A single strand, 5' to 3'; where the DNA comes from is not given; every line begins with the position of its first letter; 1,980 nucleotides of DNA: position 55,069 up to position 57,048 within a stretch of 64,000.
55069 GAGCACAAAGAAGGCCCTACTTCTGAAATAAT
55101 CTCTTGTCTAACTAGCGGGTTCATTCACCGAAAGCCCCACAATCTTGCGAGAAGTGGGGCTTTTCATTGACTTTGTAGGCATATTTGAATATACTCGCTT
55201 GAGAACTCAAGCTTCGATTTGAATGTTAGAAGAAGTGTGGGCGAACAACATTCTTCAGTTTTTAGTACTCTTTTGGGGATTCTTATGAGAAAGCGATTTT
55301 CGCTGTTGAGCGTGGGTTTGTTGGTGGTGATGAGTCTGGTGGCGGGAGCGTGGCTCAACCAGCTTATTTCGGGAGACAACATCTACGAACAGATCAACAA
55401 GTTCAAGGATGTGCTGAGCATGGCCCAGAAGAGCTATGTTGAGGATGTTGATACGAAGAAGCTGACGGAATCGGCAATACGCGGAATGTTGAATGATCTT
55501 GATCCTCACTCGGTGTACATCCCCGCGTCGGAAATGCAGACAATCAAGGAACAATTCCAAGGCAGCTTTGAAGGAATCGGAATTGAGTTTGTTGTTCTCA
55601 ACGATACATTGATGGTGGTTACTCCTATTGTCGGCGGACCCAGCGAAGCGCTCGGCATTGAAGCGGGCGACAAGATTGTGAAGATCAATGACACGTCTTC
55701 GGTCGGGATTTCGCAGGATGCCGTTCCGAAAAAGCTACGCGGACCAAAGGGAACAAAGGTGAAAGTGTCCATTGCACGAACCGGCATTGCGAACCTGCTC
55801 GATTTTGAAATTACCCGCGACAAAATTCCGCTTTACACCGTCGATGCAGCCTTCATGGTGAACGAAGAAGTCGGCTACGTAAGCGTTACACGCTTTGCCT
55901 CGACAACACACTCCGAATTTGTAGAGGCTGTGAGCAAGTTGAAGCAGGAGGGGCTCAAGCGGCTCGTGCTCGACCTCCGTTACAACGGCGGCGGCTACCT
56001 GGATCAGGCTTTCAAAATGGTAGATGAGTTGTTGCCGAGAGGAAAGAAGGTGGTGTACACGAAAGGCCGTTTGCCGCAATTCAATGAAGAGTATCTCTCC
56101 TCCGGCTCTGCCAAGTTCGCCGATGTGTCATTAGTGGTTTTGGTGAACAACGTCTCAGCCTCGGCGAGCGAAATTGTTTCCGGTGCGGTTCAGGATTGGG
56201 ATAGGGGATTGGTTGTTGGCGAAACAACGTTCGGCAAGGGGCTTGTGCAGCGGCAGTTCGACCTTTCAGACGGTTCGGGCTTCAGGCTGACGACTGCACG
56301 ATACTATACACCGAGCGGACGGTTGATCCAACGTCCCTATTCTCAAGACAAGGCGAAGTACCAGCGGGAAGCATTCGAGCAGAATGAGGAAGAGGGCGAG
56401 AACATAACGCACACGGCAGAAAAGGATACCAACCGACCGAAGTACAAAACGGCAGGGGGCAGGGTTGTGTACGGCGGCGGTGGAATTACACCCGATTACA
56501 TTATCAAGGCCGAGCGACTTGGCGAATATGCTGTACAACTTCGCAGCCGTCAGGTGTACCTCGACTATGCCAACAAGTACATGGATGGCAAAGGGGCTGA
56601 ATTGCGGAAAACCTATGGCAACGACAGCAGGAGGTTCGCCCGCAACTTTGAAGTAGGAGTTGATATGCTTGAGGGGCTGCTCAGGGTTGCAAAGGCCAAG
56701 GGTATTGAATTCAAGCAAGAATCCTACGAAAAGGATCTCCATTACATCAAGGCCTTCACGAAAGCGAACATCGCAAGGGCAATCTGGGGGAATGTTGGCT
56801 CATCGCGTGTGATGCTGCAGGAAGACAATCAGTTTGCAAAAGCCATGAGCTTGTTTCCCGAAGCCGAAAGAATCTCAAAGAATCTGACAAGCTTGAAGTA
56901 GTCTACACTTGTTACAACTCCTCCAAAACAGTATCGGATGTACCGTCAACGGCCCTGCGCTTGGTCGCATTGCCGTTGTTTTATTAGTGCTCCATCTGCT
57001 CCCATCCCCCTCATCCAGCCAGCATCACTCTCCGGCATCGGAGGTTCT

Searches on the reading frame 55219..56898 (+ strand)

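Call 3: search_protein_families(library=pfam, proteins=[window:55219-56898:+])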
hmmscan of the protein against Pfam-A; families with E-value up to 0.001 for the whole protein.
window:55219-56898:+ (560 aa): 5 families
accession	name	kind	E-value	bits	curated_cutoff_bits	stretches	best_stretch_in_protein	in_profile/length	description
PF03572.23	Peptidase_S41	-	2.3e-47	161.1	24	1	218-372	2-156/165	Peptidase family S41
PF22694.1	CtpB_N-like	-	8.6e-11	42.6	27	1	57-101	36-81/85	Activating protease CtpB N-terminal domain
PF13180.12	PDZ_2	-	6.5e-08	33.2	27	1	119-189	2-71/80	PDZ domain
PF00595.29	PDZ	-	1.2e-07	32.4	23.2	1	118-185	10-80/81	PDZ domain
PF17820.7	PDZ_6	-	2.6e-06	27.5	27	1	133-187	2-54/54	PDZ domain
